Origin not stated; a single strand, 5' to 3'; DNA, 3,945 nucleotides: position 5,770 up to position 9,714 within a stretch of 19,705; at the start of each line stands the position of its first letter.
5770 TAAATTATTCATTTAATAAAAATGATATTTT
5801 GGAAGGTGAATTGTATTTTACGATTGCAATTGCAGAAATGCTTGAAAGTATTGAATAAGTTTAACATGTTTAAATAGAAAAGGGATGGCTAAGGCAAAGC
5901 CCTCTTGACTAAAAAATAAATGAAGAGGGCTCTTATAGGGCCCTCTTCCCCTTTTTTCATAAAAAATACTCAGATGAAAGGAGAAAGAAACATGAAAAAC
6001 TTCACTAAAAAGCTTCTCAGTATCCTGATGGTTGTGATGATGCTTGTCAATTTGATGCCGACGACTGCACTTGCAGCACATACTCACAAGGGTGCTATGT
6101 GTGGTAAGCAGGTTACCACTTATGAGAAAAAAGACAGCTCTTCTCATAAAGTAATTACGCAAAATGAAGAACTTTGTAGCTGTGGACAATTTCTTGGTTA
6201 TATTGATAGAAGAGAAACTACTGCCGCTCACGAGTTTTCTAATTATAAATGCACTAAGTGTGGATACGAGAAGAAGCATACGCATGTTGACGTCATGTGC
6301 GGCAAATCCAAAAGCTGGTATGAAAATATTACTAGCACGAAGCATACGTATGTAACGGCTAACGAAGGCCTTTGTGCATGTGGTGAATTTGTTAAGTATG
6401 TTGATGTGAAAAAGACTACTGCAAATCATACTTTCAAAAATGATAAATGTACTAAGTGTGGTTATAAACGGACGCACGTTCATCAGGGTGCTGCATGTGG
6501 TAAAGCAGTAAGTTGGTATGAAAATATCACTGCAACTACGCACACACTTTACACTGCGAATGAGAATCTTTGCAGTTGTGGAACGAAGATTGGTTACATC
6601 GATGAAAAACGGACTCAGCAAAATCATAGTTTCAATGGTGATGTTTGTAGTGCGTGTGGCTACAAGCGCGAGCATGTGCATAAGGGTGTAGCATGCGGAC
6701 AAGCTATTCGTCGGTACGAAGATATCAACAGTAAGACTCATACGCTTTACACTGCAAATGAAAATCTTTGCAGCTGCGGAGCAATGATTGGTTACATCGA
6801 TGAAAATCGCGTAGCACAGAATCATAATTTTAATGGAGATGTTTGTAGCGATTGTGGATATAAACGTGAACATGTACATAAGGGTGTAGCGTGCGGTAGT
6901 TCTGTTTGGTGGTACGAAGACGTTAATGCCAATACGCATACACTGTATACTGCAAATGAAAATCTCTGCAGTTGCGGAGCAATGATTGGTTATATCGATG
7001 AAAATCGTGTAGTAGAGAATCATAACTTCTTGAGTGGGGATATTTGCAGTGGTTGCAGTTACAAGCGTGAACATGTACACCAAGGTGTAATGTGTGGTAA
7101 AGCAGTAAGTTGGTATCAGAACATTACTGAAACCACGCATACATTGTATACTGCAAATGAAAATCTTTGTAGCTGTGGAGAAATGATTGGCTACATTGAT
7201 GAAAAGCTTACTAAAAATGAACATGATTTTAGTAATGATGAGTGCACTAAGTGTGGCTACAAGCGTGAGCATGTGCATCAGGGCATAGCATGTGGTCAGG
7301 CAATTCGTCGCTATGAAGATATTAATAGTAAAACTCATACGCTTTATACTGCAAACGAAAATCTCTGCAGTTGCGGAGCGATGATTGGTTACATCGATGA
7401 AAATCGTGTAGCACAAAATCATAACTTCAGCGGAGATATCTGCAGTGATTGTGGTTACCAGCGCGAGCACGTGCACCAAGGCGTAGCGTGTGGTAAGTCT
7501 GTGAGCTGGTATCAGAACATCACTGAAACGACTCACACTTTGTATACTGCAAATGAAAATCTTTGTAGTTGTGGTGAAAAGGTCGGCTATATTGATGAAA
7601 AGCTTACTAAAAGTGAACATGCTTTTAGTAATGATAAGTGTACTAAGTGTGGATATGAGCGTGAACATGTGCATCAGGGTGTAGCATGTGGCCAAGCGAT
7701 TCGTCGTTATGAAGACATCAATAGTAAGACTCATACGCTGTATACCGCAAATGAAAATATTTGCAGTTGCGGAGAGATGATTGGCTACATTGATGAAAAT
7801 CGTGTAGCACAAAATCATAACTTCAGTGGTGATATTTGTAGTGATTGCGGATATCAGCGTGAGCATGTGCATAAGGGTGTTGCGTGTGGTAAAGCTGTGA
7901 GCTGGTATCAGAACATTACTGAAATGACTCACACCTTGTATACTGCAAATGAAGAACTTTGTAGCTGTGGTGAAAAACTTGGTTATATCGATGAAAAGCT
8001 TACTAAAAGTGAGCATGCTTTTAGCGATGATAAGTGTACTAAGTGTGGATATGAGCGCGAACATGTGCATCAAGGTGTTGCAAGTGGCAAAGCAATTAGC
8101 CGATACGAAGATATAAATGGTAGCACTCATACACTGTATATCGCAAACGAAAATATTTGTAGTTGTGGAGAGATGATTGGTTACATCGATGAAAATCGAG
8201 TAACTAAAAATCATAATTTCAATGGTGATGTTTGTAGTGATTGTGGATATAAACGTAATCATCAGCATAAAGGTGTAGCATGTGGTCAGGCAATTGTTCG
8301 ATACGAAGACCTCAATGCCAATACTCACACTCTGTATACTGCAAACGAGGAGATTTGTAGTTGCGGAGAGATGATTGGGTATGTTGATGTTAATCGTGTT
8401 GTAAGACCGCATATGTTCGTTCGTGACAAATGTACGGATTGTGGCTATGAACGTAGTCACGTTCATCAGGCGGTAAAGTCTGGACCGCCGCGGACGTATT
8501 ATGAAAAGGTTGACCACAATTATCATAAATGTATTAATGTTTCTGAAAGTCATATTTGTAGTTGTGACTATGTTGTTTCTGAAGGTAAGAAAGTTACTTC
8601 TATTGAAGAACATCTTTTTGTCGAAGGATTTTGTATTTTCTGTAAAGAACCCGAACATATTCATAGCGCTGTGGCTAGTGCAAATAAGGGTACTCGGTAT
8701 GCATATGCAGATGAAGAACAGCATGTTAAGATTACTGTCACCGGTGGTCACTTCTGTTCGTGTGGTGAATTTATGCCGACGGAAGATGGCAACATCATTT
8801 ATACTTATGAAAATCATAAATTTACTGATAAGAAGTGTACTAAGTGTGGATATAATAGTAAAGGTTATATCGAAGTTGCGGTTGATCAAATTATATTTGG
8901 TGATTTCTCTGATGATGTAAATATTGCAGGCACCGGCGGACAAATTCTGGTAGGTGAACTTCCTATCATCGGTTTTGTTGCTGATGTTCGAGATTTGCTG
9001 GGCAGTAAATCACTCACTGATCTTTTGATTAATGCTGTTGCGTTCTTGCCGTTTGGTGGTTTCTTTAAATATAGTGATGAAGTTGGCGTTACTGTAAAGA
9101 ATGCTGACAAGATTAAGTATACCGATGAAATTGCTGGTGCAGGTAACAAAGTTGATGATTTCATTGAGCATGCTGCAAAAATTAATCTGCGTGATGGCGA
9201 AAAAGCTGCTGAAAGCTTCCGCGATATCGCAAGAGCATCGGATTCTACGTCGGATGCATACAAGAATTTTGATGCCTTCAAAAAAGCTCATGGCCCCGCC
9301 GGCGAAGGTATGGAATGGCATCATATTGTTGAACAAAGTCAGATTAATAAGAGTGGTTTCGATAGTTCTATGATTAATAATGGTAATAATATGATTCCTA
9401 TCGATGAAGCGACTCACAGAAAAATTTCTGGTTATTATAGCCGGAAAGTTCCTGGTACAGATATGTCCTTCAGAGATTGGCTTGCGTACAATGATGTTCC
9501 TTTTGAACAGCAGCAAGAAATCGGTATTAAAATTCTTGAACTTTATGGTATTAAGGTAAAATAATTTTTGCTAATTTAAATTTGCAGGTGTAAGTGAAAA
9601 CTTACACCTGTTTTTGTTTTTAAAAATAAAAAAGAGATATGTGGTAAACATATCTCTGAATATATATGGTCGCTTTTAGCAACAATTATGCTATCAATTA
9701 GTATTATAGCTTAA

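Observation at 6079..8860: Novel-looking 66-aa Cys/His-rich repeat with two-unit (132 aa / 396 bp) higher-order periodicity and synonymous divergence between protein-identical units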

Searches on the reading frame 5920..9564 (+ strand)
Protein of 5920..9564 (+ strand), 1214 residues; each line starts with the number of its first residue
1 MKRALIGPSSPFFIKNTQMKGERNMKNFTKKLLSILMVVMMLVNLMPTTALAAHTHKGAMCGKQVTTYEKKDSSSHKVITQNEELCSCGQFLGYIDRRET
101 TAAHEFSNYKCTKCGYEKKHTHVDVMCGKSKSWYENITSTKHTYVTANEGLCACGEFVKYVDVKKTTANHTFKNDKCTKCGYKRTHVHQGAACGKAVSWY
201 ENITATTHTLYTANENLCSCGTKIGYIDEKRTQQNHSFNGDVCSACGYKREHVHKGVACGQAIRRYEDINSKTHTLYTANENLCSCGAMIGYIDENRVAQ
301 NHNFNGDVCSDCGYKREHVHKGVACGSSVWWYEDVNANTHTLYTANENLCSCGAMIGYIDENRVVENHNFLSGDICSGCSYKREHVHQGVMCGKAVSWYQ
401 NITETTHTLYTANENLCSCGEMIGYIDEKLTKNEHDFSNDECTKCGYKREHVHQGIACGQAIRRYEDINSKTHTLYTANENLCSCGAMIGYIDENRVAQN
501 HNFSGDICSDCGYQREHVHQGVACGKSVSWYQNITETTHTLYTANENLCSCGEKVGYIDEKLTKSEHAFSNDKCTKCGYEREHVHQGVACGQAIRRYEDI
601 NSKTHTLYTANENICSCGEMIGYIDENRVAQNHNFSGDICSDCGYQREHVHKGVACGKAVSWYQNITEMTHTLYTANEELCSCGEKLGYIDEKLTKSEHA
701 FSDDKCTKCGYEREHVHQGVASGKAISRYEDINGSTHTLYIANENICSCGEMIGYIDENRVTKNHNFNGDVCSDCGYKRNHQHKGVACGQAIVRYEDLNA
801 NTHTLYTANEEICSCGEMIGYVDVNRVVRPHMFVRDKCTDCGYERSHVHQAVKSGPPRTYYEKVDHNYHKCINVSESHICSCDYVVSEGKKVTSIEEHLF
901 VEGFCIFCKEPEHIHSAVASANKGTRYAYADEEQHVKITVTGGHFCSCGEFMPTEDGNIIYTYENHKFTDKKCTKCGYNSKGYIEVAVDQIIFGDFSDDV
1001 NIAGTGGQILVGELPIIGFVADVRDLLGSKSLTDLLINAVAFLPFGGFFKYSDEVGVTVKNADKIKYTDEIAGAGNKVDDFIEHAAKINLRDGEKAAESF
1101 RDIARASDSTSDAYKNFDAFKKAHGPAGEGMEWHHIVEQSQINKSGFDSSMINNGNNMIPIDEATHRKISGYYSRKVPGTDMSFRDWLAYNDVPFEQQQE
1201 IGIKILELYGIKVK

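Call 4: search_protein_families(library=pfam, proteins=[window:5920-9564:+], max_evalue=1)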
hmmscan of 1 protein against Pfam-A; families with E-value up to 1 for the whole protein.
window:5920-9564:+ (1214 aa): 9 families
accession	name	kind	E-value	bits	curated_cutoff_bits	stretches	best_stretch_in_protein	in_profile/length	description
PF17833.7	pre-PUA_NIP7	-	9.4e-09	35.9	23.1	0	213-230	56-73/80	NIP7/UPF0113, pre-PUA domain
PF25094.1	R3H_PUS7L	-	6.5e-08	33.1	27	1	155-188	11-41/73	PUS7L R3H domain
PF00659.24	POLO_box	-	2.3e-05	24.8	23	0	747-774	27-56/61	POLO box duplicated region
PF23398.1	FAZ1_cons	-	0.00039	20.7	27.5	0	230-255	22-47/93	FAZ1, conserved domain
PF01907.25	Ribosomal_L37e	-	0.0026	18.2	27.6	0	239-253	29-43/53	Ribosomal protein L37e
PF21861.2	RepB_C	-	0.009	16.4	27.3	0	751-763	10-22/58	Replication protein RepB, C-terminal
PF24112.1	Amanitin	-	0.014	15.6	27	0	714-726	22-34/35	Amanitin toxin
PF10892.13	DUF2688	-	0.02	14.8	25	0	505-512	35-42/56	Protein of unknown function (DUF2688)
PF00407.25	Bet_v_1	-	0.2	12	22.4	0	855-902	14-61/151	Pathogenesis-related protein Bet v 1 family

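Call 5: search_protein_families(library=ncbifam, proteins=[window:5920-9564:+], max_evalue=1)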
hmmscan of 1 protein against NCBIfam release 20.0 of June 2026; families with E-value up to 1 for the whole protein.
window:5920-9564:+ (1214 aa): 3 families
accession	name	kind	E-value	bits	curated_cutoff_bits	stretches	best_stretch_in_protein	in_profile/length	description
NF000359.1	sat3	exception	0.0003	20.9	360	0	466-552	64-145/180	streptothricin N-acetyltransferase Sat3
NF041911.1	HVO_0649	equivalog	0.0033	17.3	70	0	701-715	20-34/65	HVO_0649 family zinc finger protein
TIGR04540.1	CLB_0814_fam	hypoth_equivalog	0.013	15.6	50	0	757-779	42-64/73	TIGR04540 family protein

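Call 11: find_homologous_proteins(query=window:5920-9564:+)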
Query window:5920-9564:+ (1214 aa): 29 proteins with E <= 0.001 among 7286 candidates.
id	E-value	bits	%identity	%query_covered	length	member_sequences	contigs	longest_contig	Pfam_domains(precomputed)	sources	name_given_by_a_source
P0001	0.0e+0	2815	100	98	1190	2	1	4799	PF25094.2,PF17833.8,PF00659.25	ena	-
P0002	0.0e+0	2463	78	90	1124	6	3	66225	PF25094.2,PF17833.8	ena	-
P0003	0.0e+0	1366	59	80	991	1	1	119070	-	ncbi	-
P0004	0.0e+0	1317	51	79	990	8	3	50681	-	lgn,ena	-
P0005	0.0e+0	1073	48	79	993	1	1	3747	-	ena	-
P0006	0.0e+0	1061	48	79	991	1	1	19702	PF17833.8,PF23398.2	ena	-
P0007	5.6e-292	990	50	74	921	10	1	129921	-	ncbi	-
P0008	2.3e-286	971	48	68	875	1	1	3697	-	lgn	-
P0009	2.9e-285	968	48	74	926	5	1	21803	-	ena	-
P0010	5.0e-278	944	49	68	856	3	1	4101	-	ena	-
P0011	3.5e-272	924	49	68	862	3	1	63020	-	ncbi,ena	-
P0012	7.4e-271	920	48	68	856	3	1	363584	-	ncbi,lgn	-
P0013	4.3e-270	917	50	63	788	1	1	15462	-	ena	-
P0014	6.7e-270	917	48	68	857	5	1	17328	-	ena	-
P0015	3.5e-264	898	46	74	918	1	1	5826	-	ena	-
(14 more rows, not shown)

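Call 14: list_cluster_members(proteins=[P0003, P0007, P0012, P0011, P0001, P0002])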
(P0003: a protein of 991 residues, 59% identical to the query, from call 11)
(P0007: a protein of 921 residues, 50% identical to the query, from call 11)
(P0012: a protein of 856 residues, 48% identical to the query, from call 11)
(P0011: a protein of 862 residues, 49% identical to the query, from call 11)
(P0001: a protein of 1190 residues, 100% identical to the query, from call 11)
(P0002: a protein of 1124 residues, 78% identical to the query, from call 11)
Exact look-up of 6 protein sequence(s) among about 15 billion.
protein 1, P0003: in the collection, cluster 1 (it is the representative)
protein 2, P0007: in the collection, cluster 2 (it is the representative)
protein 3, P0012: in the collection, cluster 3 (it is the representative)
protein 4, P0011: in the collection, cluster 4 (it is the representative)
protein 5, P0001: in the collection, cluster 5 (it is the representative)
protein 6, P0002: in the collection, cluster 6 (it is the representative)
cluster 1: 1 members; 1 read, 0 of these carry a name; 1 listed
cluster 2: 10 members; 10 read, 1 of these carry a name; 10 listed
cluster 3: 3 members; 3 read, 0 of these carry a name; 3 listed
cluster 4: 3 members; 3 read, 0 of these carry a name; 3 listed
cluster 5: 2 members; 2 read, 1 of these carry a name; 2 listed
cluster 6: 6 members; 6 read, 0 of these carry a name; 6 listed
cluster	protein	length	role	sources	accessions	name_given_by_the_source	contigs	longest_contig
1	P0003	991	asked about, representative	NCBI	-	-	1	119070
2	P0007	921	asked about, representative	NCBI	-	-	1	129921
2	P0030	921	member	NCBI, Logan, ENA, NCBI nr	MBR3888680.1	MAG: hypothetical protein IKJ32_06240 [Clostridia bacterium] | hypothetical protein [Clostridia bacterium]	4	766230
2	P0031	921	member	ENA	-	-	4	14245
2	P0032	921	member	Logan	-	-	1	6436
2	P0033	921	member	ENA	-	-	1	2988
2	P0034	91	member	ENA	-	-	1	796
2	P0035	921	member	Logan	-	-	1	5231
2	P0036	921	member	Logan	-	-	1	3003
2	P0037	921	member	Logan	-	-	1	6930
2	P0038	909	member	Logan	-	-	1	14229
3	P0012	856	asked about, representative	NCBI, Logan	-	-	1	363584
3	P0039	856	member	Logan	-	-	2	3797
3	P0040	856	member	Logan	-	-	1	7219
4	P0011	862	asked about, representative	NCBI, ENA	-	-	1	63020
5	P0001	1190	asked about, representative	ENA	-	-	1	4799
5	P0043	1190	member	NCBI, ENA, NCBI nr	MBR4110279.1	MAG: hypothetical protein IKK43_01140 [Clostridia bacterium] | hypothetical protein [Clostridia bacterium]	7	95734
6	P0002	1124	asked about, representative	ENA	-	-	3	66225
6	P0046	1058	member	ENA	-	-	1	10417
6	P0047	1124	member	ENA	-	-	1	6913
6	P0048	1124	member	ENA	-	-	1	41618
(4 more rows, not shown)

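Call 40: find_encoding_contigs(protein=P0003, flank=6000, max_places=2)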
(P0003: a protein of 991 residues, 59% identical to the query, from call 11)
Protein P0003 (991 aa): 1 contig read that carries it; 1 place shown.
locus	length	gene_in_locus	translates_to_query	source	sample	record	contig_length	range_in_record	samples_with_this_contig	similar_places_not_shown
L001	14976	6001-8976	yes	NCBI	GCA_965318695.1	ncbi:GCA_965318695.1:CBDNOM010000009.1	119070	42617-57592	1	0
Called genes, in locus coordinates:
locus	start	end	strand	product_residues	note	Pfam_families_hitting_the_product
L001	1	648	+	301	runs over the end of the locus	PF14131:DUF4298, PF01725:Ham1p_like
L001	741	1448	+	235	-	PF01479:S4, PF00849:PseudoU_synth_2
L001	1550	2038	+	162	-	PF01230:HIT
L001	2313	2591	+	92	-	-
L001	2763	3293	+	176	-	PF02224:Cytidylate_kin (faint), PF13238:AAA_18, PF13401:AAA_22 (faint), PF13671:AAA_33, PF13207:AAA_17 (faint)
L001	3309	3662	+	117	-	PF00462:Glutaredoxin (faint), PF03960:ArsC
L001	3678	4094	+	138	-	PF00583:Acetyltransf_1, PF13673:Acetyltransf_10, PF13508:Acetyltransf_7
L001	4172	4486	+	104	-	-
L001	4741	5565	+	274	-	-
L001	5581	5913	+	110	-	-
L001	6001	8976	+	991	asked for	-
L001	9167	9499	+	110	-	PF04237:YjbR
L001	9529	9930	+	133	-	-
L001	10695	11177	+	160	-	PF13274:SocA_Panacea (weak)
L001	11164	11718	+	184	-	-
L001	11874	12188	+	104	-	-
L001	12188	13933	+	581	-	PF12161:HsdM_N, PF02384:N6_Mtase, PF07669:Eco57I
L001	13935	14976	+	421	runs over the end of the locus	PF01420:Methylase_S (weak)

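Call 44: find_encoding_contigs(protein=P0012, flank=5000, max_places=1)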
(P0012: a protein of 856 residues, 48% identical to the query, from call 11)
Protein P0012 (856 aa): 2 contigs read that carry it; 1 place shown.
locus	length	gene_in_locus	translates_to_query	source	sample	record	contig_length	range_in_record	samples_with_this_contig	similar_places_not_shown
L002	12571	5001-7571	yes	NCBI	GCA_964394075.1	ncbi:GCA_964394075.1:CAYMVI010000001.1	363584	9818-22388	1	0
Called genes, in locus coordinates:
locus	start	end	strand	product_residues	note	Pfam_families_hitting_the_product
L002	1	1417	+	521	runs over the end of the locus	PF12673:SipL, PF01476:LysM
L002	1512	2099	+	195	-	PF09560:Spore_YunB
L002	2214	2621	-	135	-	PF00380:Ribosomal_S9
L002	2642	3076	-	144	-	PF00572:Ribosomal_L13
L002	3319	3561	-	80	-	-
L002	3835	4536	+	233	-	-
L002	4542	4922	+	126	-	-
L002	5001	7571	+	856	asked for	-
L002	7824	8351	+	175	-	PF20122:DUF6512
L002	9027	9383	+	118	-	PF03960:ArsC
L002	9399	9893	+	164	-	PF14567:SUKH_5 (faint), PF09346:SMI1_KNR4, PF14568:SUKH_6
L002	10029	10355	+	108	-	-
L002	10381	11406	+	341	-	PF01381:HTH_3 (faint), PF10463:Peptidase_U49 (weak)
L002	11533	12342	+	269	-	-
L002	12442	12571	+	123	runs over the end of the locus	PF00293:NUDIX, PF14815:NUDIX_4, PF22327:Nudt16-like (weak)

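Call 47: search_protein_families(library=pfam, proteins=[L001:5581-5913:+, L002:4542-4922:+, L001:4741-5565:+, L002:3835-4536:+], max_evalue=10)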
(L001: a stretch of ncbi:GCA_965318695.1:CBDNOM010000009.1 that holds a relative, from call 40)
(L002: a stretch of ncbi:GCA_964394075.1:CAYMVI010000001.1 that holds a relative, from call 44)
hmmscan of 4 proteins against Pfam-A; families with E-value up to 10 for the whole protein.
L001:5581-5913:+ (110 aa): 1 family
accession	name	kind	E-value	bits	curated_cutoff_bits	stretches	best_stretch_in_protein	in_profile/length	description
PF23300.3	HEAT_Nup120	-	0.032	14.5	29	1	5-49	102-144/170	Nucleoporin Nup120, HEAT repeats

L002:4542-4922:+ (126 aa): 1 family
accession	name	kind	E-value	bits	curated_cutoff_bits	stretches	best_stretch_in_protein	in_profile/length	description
PF12348.14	CLASP_N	-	0.093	12.7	27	1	15-58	36-79/227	CLASP N terminal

L001:4741-5565:+ (274 aa): 0 families

L002:3835-4536:+ (233 aa): 2 families
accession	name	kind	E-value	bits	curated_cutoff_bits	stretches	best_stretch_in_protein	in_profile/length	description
PF14567.11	SUKH_5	-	0.0058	16.9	27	1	38-76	17-55/142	SMI1-KNR4 cell-wall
PF09346.15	SMI1_KNR4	-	0.11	13.6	25.4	1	50-165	9-122/125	SMI1 / KNR4 family (SUKH-1)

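Call 77: find_encoding_contigs(protein=P0002, flank=8000, max_places=1)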
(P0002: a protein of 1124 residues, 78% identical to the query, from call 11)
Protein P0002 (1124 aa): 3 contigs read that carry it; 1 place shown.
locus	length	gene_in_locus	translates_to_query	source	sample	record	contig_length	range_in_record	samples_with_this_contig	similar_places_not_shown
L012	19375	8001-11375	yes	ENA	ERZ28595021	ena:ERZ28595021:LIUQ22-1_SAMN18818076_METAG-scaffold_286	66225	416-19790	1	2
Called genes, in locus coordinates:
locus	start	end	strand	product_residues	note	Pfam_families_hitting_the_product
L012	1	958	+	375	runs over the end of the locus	PF08240:ADH_N, PF00107:ADH_zinc_N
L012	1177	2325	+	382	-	PF01467:CTP_transf_like, PF00293:NUDIX (weak)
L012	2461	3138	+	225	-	PF01987:AIM24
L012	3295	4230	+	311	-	PF01381:HTH_3, PF12844:HTH_19, PF13443:HTH_26 (faint), PF13560:HTH_31, PF02661:Fic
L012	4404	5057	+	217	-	-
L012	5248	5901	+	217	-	PF14353:CpXC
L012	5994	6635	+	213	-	PF01510:Amidase_2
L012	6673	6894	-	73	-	-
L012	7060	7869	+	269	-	-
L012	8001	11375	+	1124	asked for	PF17833:pre-PUA_NIP7 (faint), PF25094:R3H_PUS7L (faint)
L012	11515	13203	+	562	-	PF13306:LRR_5, PF13855:LRR_8 (faint), PF13306:LRR_5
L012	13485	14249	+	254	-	PF01209:Ubie_methyltran, PF13847:Methyltransf_31, PF08241:Methyltransf_11, PF13649:Methyltransf_25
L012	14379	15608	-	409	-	PF00395:SLH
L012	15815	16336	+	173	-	PF00149:Metallophos, PF12850:Metallophos_2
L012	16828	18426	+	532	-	PF01145:Band_7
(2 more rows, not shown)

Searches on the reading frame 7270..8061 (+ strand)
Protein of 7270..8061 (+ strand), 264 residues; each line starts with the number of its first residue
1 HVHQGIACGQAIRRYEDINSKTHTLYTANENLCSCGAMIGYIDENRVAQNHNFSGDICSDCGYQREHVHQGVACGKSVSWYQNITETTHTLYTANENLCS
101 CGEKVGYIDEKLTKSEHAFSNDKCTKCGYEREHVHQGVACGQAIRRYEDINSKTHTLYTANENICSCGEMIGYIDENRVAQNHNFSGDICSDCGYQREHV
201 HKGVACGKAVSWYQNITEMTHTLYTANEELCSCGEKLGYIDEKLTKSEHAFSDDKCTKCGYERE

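Call 64: find_related_loci(query=window:7270-8061:+, collection=genome_contigs, flank=4000)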
Query window:7270-8061:+ (264 aa) in genome_contigs; peptide patterns used: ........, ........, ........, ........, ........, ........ (x = any residue, [..] = any of these).
77 stretches matched a pattern; 7 encode a relative of the query (tblastn E <= 1e-3); 7 distinct loci.
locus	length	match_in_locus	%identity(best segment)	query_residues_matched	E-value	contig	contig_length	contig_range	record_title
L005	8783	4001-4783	48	1-263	7e-75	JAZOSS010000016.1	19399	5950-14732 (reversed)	MAG: Eubacteriales bacterium isolate T1900045543_YK20190237.MAGScoT_cleanbin_000008 SGB_7830_k141_2545433, whole genome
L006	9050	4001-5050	31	16-264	8e-11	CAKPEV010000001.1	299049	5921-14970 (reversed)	MAG: uncultured Clostridia bacterium isolate REFINED_METABAT215_TOP10_CONTIGS_1500_ASSEMBLY_K77_MERGED__Hadza_MoBio_hadz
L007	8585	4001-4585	26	22-197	7e-10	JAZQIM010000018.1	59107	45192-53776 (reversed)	MAG: Candidatus Aphodoplasma sp. isolate T1900044625_TS20190091.MAGScoT_cleanbin_000003 SGB_927_k141_825756, whole genom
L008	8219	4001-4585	26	22-197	7e-10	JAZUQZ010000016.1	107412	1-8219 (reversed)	MAG: Candidatus Aphodoplasma sp. isolate T1900044854_TS20190320.MAGScoT_cleanbin_000007 SGB_3046_k141_1431033, whole gen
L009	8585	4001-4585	27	22-197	2e-9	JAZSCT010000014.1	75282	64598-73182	MAG: Clostridia bacterium isolate T1900044604_TS20190070.MAGScoT_cleanbin_000002 SGB_716_k141_1434062, whole genome shot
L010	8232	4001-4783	30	48-263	1e-7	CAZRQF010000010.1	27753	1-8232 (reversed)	MAG TPA_asm: uncultured Eubacteriales bacterium isolate SRP225648_co1_16 genome assembly, contig: NODE_3664_length_27753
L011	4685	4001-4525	35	99-264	2e-6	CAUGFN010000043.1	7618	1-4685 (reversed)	MAG TPA_asm: uncultured Eubacteriales bacterium isolate SRR16280027_bin.20_MetaWRAP_v1.3_MAG genome assembly, contig: ER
